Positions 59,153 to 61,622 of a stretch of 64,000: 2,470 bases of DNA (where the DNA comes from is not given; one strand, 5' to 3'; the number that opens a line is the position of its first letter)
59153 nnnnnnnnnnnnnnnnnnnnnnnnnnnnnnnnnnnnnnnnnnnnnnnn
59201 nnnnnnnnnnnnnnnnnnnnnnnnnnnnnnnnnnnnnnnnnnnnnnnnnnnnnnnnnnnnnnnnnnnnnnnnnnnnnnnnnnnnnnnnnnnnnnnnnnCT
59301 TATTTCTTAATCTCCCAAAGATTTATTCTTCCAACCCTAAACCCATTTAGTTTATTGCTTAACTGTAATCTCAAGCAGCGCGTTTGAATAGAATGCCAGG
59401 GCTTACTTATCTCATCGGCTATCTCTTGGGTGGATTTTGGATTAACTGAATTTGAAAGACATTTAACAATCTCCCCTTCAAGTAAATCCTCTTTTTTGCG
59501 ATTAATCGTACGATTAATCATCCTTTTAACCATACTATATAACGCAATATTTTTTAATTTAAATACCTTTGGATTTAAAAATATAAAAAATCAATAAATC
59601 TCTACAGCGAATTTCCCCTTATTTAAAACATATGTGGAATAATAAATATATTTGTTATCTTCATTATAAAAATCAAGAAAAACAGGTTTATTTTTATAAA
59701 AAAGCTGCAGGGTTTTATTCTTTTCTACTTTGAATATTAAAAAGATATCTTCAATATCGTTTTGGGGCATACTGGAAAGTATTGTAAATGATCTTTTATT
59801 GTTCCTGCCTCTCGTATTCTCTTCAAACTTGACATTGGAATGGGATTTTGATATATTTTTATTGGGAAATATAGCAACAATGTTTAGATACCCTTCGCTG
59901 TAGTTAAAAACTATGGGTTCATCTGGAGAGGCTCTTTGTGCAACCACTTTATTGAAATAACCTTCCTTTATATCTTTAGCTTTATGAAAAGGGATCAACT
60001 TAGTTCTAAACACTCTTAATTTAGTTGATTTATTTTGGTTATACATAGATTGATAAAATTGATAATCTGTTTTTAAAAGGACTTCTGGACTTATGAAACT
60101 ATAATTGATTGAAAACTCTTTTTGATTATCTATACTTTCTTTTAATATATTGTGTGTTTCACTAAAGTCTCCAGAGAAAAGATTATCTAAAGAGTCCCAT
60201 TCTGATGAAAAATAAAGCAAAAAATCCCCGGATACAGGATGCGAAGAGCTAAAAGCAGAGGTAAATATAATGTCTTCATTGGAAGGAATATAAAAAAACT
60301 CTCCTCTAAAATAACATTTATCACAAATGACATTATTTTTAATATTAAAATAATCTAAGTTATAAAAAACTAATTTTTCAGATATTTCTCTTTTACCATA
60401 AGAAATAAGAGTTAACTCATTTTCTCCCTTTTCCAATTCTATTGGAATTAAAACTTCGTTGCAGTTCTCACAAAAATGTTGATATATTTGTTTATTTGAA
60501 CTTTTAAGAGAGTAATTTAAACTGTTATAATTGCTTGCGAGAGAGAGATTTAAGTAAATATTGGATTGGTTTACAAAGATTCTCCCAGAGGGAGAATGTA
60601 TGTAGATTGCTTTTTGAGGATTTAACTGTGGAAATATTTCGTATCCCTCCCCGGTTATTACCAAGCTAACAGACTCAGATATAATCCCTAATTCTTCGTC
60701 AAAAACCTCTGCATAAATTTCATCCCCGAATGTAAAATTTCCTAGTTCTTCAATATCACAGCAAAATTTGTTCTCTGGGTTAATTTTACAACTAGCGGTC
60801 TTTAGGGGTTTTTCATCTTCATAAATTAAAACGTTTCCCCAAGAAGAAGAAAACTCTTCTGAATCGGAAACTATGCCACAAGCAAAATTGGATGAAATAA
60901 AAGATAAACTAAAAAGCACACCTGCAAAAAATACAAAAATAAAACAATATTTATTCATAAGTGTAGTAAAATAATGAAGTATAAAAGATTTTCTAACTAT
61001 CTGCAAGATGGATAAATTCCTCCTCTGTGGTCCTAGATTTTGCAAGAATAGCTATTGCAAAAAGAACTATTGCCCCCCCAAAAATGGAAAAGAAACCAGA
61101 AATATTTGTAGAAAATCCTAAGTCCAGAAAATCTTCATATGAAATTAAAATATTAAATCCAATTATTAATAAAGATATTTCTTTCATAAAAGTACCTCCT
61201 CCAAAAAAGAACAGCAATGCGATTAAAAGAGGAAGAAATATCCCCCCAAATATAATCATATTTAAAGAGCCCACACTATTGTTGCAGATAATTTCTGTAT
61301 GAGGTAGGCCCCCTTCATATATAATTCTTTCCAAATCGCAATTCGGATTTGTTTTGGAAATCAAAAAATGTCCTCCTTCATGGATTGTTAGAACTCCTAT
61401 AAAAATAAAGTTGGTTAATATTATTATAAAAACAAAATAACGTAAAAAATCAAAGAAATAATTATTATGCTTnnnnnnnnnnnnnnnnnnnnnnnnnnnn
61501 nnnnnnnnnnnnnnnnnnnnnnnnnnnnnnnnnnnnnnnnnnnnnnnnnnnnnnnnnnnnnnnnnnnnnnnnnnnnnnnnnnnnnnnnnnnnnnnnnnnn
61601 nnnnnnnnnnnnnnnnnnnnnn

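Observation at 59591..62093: HExxH polytopic membrane metalloprotease-like gene within the C-terminal-motif protein cluster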

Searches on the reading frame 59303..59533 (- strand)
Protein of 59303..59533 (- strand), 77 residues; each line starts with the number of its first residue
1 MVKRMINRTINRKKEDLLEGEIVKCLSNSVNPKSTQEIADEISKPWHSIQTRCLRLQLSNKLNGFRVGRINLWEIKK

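Call 31: search_protein_families(library=pfam, proteins=[window:59303-59533:-], max_evalue=0.01)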
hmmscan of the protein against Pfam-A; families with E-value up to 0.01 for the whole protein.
window:59303-59533:- (77 aa): 1 family
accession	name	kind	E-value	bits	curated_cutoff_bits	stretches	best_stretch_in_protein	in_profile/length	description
PF08461.16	HTH_12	-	0.0054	17.1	21.4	0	21-58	2-39/66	Ribonuclease R winged-helix domain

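Call 77: search_protein_families(library=phrogs, proteins=[window:59303-59533:-], max_evalue=0.01)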
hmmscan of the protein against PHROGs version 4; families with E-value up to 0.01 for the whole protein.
window:59303-59533:- (77 aa): 1 family
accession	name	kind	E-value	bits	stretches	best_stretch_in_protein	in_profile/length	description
phrog_1123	-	unknown function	0.0051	17.7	1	19-58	33-72/112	-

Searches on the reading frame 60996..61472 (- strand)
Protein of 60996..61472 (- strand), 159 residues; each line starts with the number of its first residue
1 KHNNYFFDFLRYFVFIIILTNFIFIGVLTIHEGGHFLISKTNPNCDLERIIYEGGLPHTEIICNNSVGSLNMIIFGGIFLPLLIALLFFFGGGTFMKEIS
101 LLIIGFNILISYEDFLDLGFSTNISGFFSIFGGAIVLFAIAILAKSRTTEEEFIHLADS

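Call 35: find_homologous_proteins(query=A3, max_evalue=0.01)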
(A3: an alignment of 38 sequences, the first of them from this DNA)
Query A3 (38 sequences) (159 aa, profile of the alignment): 33 proteins with E <= 0.01 among 8000 candidates.
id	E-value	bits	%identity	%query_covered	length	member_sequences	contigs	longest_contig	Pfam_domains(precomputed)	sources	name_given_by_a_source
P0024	1.2e-49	186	89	100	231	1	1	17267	-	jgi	jgi:hypothetical protein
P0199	1.2e-49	186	67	99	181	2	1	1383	-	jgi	jgi:hypothetical protein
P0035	2.1e-48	182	72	100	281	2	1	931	-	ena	-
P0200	5.8e-48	180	82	99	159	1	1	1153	-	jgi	jgi:hypothetical protein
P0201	1.2e-47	179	79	99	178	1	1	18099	-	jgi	jgi:hypothetical protein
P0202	1.4e-47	179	73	100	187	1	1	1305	-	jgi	jgi:hypothetical protein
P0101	1.4e-47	179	43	94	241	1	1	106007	-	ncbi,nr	ncbi:hypothetical protein GOV14_05385 [Candidatus Pacearchaeota archaeon]|nr:hypothetical protein [C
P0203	1.8e-47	179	76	100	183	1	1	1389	-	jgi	jgi:hypothetical protein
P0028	1.8e-47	179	83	98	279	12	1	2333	-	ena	-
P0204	5.8e-47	177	76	100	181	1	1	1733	-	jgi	jgi:hypothetical protein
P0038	7.0e-47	177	72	100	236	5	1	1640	-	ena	-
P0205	2.8e-45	172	74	97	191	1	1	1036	-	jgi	-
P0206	1.3e-42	163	76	88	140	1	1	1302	-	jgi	-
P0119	6.2e-42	161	44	83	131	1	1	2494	-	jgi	-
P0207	2.9e-39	152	77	89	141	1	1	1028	-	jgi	jgi:hypothetical protein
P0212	1.1e-6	46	42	14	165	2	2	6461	PF13398.13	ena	-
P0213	2.0e-5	42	24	77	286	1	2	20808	PF02163.29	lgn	-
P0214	3.1e-4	38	24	24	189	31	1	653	PF13398.13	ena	-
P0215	7.0e-4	37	29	18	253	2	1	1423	PF13398.13,PF02163.29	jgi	-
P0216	1.5e-3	36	45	7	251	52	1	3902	PF13398.13,PF02163.29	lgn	-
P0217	4.1e-3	35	35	14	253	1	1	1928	PF13398.13,PF02163.29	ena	-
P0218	4.3e-3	35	-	-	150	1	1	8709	PF02163.29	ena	-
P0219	4.9e-3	34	29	15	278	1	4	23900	PF13398.13,PF02163.29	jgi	jgi:Zn-dependent protease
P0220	5.4e-3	34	32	14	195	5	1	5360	PF13398.13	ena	-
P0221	5.7e-3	34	28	62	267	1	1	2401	PF02163.29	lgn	-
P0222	6.1e-3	34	28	11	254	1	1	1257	PF13398.13,PF02163.29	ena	-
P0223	8.0e-3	34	45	7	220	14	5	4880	PF13398.13,PF02163.29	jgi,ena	jgi:Zn-dependent protease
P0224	8.4e-3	34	38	8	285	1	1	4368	PF13398.13,PF02163.29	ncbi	-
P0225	8.5e-3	34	26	24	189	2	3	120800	PF13398.13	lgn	-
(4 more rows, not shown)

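Call 36: search_solved_structures(query=A3, max_evalue=10, show_alignments=4)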
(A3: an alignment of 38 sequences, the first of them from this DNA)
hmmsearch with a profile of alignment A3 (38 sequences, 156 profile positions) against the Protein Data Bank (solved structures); distinct sequences matched with E-value up to 10: 6.
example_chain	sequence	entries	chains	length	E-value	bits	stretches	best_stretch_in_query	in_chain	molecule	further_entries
3b4r_A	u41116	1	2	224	1.3e-06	31.3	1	8-94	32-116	Putative zinc metalloprotease MJ0392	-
7w6x_A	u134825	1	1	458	0.16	14.7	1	19-45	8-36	Regulator of sigma-E protease RseP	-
8vjl_A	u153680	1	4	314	0.36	13.6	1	22-50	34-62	Stage IV sporulation protein FB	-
9j82_A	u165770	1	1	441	0.47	13.2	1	19-43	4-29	Putative zinc metalloprotease aq_1964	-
5iqj_A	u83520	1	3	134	1.3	11.8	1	29-55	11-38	Uncharacterized protein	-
9j83_A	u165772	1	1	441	9.7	8.9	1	19-43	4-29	Putative zinc metalloprotease aq_1964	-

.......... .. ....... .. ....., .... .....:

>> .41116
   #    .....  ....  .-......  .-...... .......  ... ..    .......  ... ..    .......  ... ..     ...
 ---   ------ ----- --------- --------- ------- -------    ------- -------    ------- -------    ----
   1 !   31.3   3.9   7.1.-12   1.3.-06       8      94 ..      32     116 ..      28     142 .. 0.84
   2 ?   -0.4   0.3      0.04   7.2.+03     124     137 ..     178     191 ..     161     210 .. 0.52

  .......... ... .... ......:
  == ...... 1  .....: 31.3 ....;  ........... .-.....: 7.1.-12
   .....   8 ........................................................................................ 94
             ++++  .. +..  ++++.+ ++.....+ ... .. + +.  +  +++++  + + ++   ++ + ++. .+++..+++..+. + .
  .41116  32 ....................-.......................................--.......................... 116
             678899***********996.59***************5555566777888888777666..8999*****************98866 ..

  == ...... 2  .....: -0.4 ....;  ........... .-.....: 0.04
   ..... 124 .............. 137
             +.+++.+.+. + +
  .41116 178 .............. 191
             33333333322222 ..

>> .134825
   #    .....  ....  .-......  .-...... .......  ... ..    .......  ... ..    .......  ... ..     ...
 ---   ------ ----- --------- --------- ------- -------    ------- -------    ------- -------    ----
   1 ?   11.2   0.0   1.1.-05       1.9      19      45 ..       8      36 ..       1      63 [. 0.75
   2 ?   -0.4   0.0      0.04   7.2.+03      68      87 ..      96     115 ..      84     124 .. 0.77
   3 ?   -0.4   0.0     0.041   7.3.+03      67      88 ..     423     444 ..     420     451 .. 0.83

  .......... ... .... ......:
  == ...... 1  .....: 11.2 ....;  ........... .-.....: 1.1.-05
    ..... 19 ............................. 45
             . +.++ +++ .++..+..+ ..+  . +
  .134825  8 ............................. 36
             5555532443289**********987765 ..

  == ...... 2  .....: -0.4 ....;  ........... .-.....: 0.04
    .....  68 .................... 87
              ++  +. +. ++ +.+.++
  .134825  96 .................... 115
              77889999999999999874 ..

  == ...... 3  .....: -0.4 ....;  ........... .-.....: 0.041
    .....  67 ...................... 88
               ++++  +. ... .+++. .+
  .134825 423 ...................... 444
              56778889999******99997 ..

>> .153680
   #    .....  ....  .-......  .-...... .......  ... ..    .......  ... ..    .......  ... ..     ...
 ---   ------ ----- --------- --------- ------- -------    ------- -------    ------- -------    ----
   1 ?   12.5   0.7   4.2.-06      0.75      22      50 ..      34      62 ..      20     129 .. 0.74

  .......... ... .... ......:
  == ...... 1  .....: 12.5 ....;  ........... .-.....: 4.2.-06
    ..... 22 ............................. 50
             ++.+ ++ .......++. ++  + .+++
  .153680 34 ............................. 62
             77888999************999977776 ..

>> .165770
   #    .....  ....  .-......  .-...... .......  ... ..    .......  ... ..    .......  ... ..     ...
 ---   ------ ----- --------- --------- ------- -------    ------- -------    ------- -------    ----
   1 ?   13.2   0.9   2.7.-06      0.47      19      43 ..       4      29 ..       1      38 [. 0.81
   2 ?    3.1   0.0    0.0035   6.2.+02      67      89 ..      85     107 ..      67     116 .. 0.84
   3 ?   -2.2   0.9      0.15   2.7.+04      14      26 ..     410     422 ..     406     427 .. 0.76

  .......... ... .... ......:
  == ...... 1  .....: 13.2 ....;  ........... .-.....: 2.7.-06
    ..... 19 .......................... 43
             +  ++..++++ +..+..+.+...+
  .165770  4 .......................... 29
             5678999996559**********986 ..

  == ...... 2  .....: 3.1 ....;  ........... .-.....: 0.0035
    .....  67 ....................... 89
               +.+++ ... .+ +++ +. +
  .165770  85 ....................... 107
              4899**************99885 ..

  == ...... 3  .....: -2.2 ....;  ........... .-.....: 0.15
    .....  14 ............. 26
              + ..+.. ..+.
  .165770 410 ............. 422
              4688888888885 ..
